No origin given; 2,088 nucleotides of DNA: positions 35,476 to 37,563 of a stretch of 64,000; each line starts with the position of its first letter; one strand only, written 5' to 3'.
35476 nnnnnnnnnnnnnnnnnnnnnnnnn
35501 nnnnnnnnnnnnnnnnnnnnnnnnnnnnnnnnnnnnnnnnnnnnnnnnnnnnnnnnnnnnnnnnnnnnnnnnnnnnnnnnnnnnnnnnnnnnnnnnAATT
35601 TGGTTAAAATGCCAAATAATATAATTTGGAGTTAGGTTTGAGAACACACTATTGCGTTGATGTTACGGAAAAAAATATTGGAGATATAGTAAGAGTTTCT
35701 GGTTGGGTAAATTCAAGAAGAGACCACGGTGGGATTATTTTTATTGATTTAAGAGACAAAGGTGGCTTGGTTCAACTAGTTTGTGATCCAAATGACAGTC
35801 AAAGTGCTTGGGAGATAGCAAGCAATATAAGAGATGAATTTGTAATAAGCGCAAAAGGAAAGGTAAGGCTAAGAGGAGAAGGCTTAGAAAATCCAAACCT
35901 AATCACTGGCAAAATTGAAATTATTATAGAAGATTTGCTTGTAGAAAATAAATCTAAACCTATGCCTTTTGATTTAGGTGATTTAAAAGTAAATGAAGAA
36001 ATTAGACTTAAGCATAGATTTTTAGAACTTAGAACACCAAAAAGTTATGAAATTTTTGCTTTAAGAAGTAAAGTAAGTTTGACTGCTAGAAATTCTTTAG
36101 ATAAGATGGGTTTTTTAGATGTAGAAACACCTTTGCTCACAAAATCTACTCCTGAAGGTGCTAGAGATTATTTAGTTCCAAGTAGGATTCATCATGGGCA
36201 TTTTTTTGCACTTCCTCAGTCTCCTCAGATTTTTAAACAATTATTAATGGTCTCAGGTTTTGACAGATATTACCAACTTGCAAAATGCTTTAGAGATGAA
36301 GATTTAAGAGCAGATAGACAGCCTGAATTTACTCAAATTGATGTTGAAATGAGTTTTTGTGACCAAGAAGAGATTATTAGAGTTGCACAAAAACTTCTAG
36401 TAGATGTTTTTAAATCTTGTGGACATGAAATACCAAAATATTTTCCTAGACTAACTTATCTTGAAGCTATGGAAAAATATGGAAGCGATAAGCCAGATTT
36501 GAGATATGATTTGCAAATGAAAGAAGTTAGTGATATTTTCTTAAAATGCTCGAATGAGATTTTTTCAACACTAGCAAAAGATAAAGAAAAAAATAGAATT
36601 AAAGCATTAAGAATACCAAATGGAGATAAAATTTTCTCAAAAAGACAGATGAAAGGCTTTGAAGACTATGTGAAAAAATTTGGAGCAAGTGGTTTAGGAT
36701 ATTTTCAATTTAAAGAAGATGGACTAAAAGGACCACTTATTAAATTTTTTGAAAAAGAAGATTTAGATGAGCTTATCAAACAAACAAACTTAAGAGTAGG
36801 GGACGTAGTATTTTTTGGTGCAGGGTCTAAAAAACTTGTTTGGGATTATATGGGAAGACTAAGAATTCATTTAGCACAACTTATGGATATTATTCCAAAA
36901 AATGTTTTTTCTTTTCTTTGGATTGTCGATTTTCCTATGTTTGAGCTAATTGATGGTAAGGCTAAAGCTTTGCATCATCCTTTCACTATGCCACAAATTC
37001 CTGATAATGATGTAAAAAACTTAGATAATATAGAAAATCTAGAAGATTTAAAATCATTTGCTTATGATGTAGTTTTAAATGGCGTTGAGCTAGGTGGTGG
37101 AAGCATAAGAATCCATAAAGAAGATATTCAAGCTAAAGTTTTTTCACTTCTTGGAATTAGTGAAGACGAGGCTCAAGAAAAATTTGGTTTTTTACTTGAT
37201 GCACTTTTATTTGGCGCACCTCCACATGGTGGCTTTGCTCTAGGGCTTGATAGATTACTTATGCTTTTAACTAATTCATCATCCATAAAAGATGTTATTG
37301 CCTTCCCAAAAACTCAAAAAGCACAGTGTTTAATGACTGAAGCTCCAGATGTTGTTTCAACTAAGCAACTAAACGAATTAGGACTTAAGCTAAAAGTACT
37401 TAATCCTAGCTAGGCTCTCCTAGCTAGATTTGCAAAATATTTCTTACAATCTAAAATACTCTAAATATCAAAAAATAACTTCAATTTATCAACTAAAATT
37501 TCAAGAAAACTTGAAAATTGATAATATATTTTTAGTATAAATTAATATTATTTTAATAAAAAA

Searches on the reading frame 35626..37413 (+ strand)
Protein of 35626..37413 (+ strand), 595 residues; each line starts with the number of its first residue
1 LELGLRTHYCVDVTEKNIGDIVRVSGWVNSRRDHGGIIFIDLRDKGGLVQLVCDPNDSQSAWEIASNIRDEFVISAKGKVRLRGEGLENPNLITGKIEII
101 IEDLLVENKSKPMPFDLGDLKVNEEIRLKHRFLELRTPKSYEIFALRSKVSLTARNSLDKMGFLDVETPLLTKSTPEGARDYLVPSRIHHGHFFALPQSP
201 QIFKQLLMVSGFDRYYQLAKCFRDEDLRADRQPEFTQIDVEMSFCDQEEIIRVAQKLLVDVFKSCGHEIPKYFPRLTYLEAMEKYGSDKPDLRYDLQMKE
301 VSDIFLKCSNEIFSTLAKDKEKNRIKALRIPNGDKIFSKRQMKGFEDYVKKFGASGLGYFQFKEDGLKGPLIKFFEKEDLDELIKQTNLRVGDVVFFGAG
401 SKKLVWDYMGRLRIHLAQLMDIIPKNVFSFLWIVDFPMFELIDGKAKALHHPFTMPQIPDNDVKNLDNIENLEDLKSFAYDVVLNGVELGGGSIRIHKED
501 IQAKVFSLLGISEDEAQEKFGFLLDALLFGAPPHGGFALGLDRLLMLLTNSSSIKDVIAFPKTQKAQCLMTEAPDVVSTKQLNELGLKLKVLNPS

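Call 15: search_protein_families(library=pfam, proteins=[window:35626-37413:+])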
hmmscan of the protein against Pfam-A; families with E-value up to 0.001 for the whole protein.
window:35626-37413:+ (595 aa): 3 families
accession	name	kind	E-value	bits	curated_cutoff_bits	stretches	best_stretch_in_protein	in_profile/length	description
PF00152.25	tRNA-synt_2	-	6.6e-119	397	25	1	123-564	1-308/308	tRNA synthetases class II (D, K and N)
PF02938.19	GAD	-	7.2e-21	74.7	23.4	1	320-409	6-95/95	GAD domain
PF01336.31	tRNA_anti-codon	-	8.2e-16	58.2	27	1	22-104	1-72/75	OB-fold nucleic acid binding domain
